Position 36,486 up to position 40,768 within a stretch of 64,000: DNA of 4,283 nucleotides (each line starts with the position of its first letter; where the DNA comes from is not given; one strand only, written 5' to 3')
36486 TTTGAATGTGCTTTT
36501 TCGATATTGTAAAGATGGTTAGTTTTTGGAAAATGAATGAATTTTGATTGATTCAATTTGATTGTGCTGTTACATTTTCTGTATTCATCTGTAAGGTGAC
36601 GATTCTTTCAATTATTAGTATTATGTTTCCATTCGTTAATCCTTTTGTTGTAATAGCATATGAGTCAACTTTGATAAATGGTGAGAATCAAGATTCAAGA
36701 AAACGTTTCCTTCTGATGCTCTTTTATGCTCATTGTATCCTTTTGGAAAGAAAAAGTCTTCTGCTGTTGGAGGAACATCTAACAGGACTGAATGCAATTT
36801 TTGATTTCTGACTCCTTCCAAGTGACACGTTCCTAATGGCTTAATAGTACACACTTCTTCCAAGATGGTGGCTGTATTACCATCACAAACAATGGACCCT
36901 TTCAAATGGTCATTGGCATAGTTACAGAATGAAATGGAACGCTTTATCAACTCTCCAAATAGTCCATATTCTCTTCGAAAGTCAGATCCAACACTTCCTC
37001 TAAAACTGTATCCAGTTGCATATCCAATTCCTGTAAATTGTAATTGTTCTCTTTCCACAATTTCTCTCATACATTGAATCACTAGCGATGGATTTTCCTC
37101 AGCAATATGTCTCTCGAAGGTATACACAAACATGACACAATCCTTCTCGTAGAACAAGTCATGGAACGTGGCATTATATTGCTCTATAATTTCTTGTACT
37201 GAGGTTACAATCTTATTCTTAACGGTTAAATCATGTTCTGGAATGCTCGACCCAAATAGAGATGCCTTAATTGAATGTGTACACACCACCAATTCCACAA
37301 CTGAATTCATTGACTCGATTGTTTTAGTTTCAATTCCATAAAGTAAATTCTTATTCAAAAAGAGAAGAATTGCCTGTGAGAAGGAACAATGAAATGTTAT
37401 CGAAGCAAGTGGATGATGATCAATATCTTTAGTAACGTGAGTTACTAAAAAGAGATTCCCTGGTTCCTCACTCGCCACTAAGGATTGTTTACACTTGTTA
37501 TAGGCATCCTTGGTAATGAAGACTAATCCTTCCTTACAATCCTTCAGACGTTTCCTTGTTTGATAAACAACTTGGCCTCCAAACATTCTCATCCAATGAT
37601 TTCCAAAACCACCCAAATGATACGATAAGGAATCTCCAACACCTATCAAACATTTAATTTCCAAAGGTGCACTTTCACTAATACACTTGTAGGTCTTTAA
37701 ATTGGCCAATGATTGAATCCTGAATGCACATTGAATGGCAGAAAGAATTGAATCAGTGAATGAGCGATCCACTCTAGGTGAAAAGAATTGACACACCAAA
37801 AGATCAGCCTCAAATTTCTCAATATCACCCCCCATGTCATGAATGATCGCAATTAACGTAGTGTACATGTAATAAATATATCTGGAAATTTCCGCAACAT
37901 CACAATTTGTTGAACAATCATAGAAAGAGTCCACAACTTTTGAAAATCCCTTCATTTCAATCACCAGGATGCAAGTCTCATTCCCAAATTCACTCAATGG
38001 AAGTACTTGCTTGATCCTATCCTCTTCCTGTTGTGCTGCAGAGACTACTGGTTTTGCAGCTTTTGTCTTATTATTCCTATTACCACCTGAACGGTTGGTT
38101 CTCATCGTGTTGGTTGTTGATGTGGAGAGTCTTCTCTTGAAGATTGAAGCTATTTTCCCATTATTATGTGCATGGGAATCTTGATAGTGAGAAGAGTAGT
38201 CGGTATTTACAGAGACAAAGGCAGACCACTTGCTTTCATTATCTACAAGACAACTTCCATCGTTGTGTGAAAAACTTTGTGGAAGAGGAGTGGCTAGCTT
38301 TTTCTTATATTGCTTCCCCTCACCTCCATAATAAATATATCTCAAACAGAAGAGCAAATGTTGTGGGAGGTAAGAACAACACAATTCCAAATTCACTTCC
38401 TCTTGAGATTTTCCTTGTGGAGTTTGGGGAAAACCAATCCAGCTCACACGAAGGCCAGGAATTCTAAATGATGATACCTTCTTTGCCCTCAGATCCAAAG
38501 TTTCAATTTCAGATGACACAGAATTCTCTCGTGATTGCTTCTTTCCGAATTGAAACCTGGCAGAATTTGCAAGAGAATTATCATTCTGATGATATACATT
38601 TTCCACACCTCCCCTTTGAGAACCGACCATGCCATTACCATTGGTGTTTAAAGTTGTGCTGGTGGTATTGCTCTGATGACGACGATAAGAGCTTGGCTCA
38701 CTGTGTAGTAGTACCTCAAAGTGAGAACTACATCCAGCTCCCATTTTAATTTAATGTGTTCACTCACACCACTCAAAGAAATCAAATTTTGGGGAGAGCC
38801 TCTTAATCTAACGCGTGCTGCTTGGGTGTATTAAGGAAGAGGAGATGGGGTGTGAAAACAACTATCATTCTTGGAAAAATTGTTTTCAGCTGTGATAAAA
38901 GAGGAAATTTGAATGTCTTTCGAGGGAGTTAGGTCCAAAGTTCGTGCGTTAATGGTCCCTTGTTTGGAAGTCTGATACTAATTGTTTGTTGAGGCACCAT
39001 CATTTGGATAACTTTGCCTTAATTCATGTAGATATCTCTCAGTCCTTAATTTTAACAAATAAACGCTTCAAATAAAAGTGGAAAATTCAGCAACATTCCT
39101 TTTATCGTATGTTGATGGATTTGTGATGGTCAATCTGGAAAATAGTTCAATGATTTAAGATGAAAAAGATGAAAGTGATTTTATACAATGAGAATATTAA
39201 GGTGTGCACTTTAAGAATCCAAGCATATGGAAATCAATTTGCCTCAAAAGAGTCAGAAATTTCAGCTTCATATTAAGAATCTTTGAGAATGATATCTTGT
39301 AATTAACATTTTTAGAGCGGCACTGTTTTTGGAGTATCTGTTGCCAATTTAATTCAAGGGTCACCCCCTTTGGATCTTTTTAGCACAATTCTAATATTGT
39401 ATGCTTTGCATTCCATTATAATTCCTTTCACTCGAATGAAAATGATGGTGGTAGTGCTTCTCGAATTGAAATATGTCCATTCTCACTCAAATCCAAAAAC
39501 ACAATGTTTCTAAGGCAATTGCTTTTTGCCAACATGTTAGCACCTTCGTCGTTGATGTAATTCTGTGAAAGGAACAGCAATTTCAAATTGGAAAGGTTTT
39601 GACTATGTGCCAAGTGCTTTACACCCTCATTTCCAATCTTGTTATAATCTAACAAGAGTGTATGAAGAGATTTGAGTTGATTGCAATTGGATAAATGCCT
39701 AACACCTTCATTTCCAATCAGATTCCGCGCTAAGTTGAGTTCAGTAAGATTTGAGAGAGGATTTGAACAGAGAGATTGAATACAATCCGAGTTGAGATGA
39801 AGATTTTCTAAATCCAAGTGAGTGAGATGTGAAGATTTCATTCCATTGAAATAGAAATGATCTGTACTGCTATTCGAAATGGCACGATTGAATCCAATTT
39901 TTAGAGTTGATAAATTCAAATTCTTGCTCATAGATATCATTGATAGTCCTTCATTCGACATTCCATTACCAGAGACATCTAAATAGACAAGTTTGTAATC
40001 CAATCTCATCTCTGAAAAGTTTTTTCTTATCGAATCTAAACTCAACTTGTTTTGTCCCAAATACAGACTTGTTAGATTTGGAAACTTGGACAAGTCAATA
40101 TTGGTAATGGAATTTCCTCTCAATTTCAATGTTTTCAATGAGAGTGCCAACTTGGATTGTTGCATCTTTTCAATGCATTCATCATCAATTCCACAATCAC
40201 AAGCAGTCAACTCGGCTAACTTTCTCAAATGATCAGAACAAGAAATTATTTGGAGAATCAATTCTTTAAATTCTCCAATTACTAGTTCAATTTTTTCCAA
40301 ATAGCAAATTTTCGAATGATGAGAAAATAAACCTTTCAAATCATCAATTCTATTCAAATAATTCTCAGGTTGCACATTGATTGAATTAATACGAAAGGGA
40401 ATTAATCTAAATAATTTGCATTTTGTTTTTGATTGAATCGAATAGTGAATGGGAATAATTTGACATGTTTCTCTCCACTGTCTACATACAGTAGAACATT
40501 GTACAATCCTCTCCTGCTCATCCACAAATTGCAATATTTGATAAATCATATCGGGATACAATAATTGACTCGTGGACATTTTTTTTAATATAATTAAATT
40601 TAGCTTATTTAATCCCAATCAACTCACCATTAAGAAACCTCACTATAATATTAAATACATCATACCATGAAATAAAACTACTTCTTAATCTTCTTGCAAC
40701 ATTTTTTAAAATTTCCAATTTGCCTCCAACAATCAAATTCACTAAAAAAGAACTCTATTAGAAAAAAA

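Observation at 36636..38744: N-myristoylation-motif, sAC-like tandem cyclase-homology protein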

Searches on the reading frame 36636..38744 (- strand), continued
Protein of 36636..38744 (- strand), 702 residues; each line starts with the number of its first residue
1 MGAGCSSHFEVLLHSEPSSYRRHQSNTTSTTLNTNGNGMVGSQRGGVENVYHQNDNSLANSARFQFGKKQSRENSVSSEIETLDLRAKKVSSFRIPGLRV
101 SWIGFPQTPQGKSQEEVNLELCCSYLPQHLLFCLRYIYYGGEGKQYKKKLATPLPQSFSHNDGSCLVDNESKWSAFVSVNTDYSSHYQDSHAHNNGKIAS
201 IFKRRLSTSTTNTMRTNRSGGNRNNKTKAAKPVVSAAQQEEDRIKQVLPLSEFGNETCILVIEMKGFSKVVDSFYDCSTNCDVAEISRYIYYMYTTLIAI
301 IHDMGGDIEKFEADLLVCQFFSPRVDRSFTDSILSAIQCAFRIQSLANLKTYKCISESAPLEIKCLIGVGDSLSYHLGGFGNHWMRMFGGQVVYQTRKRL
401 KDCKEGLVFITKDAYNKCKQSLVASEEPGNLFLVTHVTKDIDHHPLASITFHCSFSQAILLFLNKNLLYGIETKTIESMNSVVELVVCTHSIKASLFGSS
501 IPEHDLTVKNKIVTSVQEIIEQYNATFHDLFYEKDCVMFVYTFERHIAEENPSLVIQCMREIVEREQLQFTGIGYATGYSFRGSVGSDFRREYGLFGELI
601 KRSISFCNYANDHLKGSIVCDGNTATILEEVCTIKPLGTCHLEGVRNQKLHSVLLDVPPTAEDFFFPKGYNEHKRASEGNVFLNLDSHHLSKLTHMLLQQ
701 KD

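Call 58: find_related_loci(query=A1, collection=metagenome_contigs, flank=4000)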
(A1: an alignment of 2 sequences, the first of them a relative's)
Query A1 (702 aa) in metagenome_contigs; peptide patterns used: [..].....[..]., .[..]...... (x = any residue, [..] = any of these).
454 stretches matched a pattern, but none encodes a relative of the query by tblastn (E <= 1e-3).

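Call 59: list_cluster_members(proteins=[P0001, P0156, P0157, P0165, P0006])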
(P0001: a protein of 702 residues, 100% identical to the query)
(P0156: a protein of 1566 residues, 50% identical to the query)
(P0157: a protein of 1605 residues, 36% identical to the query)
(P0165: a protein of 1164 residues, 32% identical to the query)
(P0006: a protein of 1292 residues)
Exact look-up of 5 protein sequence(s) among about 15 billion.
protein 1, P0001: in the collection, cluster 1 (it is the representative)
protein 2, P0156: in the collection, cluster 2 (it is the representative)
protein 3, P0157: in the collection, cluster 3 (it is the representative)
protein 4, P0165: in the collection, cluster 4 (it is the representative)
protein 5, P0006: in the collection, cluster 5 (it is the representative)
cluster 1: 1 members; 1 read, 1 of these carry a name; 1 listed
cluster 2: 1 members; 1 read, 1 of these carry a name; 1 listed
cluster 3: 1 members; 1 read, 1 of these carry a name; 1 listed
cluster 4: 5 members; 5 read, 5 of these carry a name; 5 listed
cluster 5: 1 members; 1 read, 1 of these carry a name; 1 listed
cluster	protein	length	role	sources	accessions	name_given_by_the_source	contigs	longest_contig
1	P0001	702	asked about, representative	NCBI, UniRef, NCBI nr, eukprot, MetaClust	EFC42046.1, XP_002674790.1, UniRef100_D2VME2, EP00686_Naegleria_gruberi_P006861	predicted protein [Naegleria gruberi] | Predicted protein n=1 Tax=Naegleria gruberi TaxID=5762 RepID=D2VME2_NAEGR | uncharacterized protein NAEGRDRAFT_70102 [Naegleria gruberi]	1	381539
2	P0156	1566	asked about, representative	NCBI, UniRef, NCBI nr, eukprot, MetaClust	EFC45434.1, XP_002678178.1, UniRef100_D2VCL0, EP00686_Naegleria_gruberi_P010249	hypothetical protein NAEGRDRAFT_66608 [Naegleria gruberi] | Uncharacterized protein FM146 n=1 Tax=Naegleria gruberi TaxID=5762 RepID=D2VCL0_NAEGR | uncharacterized protein NAEGRDRAFT_66608 [Naegleria gruberi]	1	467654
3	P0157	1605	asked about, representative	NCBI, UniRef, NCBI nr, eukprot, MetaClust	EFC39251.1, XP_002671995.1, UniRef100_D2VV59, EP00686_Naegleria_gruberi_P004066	guanylyl cyclase [Naegleria gruberi] | Guanylyl cyclase n=1 Tax=Naegleria gruberi TaxID=5762 RepID=D2VV59_NAEGR | XP_002671995.1 guanylyl cyclase [Naegleria gruberi strain NEG-M]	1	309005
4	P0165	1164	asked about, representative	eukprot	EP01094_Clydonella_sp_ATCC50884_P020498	TRINITY_DN4269_c0_g1_i7.p1 TRINITY_DN4269_c0_g1~~TRINITY_DN4269_c0_g1_i7.p1 ORF ...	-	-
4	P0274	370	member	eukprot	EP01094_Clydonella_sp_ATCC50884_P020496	TRINITY_DN4269_c0_g1_i5.p1 TRINITY_DN4269_c0_g1~~TRINITY_DN4269_c0_g1_i5.p1 ORF ...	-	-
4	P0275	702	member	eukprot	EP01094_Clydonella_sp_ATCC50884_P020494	TRINITY_DN4269_c0_g1_i1.p1 TRINITY_DN4269_c0_g1~~TRINITY_DN4269_c0_g1_i1.p1 ORF ...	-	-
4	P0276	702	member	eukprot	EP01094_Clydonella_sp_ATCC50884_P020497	TRINITY_DN4269_c0_g1_i6.p1 TRINITY_DN4269_c0_g1~~TRINITY_DN4269_c0_g1_i6.p1 ORF ...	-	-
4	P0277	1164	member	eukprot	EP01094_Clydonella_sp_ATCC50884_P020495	TRINITY_DN4269_c0_g1_i4.p1 TRINITY_DN4269_c0_g1~~TRINITY_DN4269_c0_g1_i4.p1 ORF ...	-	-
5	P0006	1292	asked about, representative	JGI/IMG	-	class 3 adenylate cyclase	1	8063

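Call 62: find_encoding_contigs(protein=P0003, flank=10000, max_places=2)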
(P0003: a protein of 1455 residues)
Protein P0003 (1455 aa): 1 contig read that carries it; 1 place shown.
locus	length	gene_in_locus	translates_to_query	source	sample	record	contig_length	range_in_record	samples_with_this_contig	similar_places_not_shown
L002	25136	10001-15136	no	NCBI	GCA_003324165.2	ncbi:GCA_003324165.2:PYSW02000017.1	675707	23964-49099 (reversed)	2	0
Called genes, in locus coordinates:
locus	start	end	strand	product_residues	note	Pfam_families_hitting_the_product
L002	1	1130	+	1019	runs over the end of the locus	-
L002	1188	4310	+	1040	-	-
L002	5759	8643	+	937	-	-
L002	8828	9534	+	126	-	PF04699:P16-Arc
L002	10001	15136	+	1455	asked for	PF00211:Guanylate_cyc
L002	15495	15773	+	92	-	-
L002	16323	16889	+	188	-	-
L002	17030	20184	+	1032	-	-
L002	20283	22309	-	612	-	PF12146:Hydrolase_4 (weak)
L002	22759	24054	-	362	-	PF04690:YABBY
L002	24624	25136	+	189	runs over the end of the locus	PF23564:EF-hand_FSTL1 (faint), PF13499:EF-hand_7 (weak), PF13405:EF-hand_6 (faint), PF13833:EF-hand_8 (weak), PF00036:EF-hand_1 (weak), PF13202:EF-hand_5 (weak), PF13499:EF-hand_7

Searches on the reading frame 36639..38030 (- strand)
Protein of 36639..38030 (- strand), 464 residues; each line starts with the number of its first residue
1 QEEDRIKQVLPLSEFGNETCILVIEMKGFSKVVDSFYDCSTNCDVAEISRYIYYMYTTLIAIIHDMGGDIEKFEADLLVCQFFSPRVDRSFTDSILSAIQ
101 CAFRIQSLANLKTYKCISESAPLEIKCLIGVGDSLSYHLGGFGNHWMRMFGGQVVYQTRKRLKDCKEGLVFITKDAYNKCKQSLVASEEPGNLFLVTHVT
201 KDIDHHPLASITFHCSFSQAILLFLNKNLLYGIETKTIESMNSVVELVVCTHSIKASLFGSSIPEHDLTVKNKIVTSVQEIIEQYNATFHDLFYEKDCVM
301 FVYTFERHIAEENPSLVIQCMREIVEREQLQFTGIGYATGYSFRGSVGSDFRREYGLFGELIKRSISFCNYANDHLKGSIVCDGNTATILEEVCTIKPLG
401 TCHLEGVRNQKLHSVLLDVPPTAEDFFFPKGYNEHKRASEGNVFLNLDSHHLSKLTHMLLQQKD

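Call 50: predict_structure(alignment_id=A4)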
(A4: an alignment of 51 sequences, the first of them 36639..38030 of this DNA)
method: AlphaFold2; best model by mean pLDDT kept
length: 464 residues; sequences in the alignment: 51
mean_pLDDT: 84.8   pTM: 0.84
mean pLDDT of the five models: 84.8, 83.7, 83.4, 83.4, 81.7
residues with pLDDT >= 90: 264; 70-90: 127; 50-70: 29; < 50: 44
segments of 3 or more residues with pLDDT < 50: 1-7, 427-455, 457-459, 461-464
pLDDT, mean of each block of 10 residues (from residue 1): 47 91 92 77 76 90 95 90 92 98 93 68 92 95 92 93 96 98 98 98 92 83 88 85 91 91 71 95 94 91 93 92 90 94 87 86 95 93 96 95 87 85 49 38 36 50 44
secondary structure, 60 per line:
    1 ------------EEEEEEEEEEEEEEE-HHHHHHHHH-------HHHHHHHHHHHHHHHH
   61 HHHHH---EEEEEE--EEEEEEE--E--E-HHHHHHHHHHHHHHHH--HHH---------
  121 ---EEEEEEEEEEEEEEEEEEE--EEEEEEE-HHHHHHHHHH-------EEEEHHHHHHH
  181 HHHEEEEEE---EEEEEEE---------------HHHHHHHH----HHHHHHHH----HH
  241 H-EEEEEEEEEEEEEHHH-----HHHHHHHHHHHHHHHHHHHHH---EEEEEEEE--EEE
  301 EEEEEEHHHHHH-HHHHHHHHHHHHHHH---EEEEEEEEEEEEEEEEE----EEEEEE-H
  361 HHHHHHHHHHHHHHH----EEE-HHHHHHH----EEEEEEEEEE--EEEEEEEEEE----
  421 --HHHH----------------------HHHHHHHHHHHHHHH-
elements in order: E13-27 H29-37 H45-65 E69-74 E77-83 H91-106 E124-142 E145-151 H153-162 E170-173 H174-183 E184-189 E193-199 H215-222 H227-234 E243-255 H264-284 E288-295 E298-306 H307-312 H314-328 E332-348 E353-358 H360-375 E380-382 H384-390 E395-404 E407-416 H423-426 H449-463
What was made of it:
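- On Class III nucleotidyl cyclase catalytic domain (CHD, Pfam PF00211): AF2 pLDDT 84.8 (call 50).
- The AF2 model is confident (call 50).
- Tried and rejected: It was replaced by a run on a 51-sequence alignment (call 50).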

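Call 52: fold_search(model_id=the predicted structure, library=pdb)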
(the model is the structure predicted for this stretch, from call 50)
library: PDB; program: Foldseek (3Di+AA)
matches with E <= 10: 1095; with E <= 0.001: 181
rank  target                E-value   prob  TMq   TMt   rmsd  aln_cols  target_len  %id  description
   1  4cm0                  6.0e-26  1.00  0.74  0.75   3.4       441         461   14  Crystal structure of human soluble Adenylyl Cyclase with alpha,beta- methyleneadenosine-5'-triphosphate soaked with bica (released 2014-03-05)
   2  4usu                  1.5e-25  1.00  0.73  0.73   3.5       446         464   14  Crystal structure of human soluble Adenylyl Cyclase in complex with alpha,beta-methyleneadenosine-5'-triphosphate (released 2014-07-30)
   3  8co7                  1.9e-25  1.00  0.74  0.74   3.5       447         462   14  Crystal structure of human soluble adenylyl cyclase (sAC) in complex with inhibitor TDI-09066 (released 2024-01-03)
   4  5iv4                  2.2e-25  1.00  0.73  0.74   3.7       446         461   15  Crystal structure of the human soluble adenylyl cyclase in complex with the allosteric inhibitor LRE1 (released 2016-08-17)
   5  4clt                  2.4e-24  1.00  0.72  0.73   3.6       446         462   14  Crystal structure of human soluble Adenylyl Cyclase with adenosine-3', 5'-cyclic-monophosphate and pyrophosphate (released 2014-03-05)
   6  4usw                  2.7e-24  1.00  0.73  0.74   3.4       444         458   15  Crystal structure of human soluble Adenylyl Cyclase with ATP (released 2014-07-30)
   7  4clk                  2.7e-24  1.00  0.73  0.74   3.6       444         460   14  Crystal structure of human soluble Adenylyl Cyclase in complex with alpha,beta-methyleneadenosine-5'-triphosphate (released 2014-03-05)
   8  4clp                  3.8e-24  1.00  0.73  0.74   3.3       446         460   14  Crystal structure of human soluble Adenylyl Cyclase complex with adenosine-3',5'-cyclic-monophosphate (released 2014-03-05)
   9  8coj                  4.0e-24  1.00  0.72  0.73   3.7       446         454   14  Crystal structure of human soluble adenylyl cyclase catalytic domain in complex with the inhibitor TDI-10228 (released 2023-04-26)
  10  8cnh                  5.0e-24  1.00  0.73  0.75   3.3       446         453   14  Crystal structure of human soluble adenylyl cyclase (sAC) in complex with inhibitor TDI-10512 (released 2023-04-26)
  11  7ovd                  6.7e-24  1.00  0.73  0.76   3.4       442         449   14  Human soluble adenylyl cyclase in complex with the inhibitor TDI10229 (released 2021-10-06)
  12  5d0r                  7.1e-24  1.00  0.74  0.74   3.6       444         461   15  Crystal structure of human soluble Adenylyl Cyclase with the inhibitor bithionol (released 2016-03-16)
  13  4oyz                  8.9e-24  1.00  0.75  0.75   3.3       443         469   15  Human solAC Complexed with Bicarbonate (released 2014-04-02)
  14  4cls                  8.9e-24  1.00  0.72  0.73   3.5       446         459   15  Crystal structure of human soluble Adenylyl Cyclase with Pyrophosphate (released 2014-03-05)
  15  4cll                  9.4e-24  1.00  0.73  0.74   3.5       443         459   14  Crystal structure of human soluble Adenylyl Cyclase in complex with bicarbonate (released 2014-03-05)
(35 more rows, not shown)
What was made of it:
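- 37305..37454 (-): C1-C2 linker (aa 431-480). AF2 secondary structure and the alignment to sAC (calls 50, 52).
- On sAC (ADCY10-type) family: 441-column structural alignment (call 52).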

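Call 61: find_related_loci(query=A5, collection=metagenome_contigs, flank=4000)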
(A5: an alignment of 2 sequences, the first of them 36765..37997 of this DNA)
Query A5 (411 aa) in metagenome_contigs; peptide patterns used: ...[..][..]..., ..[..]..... (x = any residue, [..] = any of these).
132 stretches matched a pattern, but none encodes a relative of the query by tblastn (E <= 1e-3).
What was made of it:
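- Tried and rejected: Two scans with patterns from the N-motif and from C1 found no further relatives (calls 58, 61).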

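Call 76: search_solved_structures(query=A5, max_evalue=1, show_alignments=0)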
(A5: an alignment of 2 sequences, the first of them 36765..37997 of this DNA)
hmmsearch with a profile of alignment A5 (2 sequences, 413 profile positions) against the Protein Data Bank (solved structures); distinct sequences matched with E-value up to 1: 13.
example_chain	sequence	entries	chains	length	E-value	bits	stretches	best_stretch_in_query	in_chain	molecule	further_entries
4oya_A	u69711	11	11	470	5.5e-06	28.8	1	11-182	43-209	Adenylate cyclase type 10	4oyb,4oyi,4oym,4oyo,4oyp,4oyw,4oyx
4clf_A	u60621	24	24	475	5.7e-06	28.8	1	11-182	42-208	ADENYLATE CYCLASE TYPE 10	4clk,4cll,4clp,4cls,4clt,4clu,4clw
4cm0_A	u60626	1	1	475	5.8e-06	28.7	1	11-182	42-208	SOLUBLE ADENYLYL CYCLASE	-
4cm2_A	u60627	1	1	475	6e-06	28.7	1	11-182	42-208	ADENYLATE CYCLASE TYPE 10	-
3r5g_A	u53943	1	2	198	5.1e-05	25.6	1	51-178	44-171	CyaB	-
2w01_A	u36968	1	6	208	0.00026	23.3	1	28-170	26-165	ADENYLATE CYCLASE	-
6fht_A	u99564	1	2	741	0.00067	21.9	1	29-170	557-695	Bacteriophytochrome,Adenylate cyclase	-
5x4t_A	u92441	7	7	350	0.0012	21.1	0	20-85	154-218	Photoactivated adenylyl cyclase | Family 3 adenylate cyclase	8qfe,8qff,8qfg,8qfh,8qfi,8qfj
9f1z_A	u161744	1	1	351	0.0012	21.1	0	20-85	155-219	Family 3 adenylate cyclase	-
5x4u_A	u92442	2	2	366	0.0013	20.9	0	20-85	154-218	Photoactivated adenylyl cyclase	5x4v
4yus_A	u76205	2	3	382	0.0015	20.8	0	20-85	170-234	Family 3 adenylate cyclase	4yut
9f1w_A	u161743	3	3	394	0.0017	20.6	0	20-85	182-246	Family 3 adenylate cyclase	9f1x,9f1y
5mbg_A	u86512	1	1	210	0.46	12.6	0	26-84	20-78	Beta subunit of photoactivated adenylyl cyclase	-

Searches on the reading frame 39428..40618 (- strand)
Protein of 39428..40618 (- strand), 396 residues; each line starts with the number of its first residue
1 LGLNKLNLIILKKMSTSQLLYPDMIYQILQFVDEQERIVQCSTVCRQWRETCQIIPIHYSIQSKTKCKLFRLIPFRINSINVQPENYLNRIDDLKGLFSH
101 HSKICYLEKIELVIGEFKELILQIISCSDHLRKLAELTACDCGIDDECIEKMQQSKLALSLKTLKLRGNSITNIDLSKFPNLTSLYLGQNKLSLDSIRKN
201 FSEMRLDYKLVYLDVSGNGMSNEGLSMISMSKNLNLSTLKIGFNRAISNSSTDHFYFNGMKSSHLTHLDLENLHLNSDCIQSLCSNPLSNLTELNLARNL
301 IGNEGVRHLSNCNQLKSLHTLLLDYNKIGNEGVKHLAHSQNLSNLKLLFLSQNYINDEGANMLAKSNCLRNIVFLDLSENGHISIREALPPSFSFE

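Call 19: search_protein_families(library=pfam, proteins=[window:39428-40618:-], max_evalue=0.001)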
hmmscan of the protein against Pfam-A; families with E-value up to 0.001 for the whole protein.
window:39428-40618:- (396 aa): 6 families
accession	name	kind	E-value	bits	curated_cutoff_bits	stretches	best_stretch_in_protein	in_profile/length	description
PF13516.12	LRR_6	-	3.3e-11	42.8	23.4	0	210-229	5-24/24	Leucine Rich repeat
PF12799.13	LRR_4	-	2.7e-08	34.2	27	1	160-196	2-41/44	Leucine Rich repeats (2 copies)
PF13855.12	LRR_8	-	3.7e-05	23.8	27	1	160-192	26-61/61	Leucine rich repeat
PF00560.39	LRR_1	-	6.6e-05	22.7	20.6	0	160-182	1-23/23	Leucine Rich Repeat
PF12937.12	F-box-like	-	7.3e-05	22.9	24.3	1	23-52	7-35/47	F-box-like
PF00646.38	F-box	-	8.3e-05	22.8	20.5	1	20-54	4-37/43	F-box domain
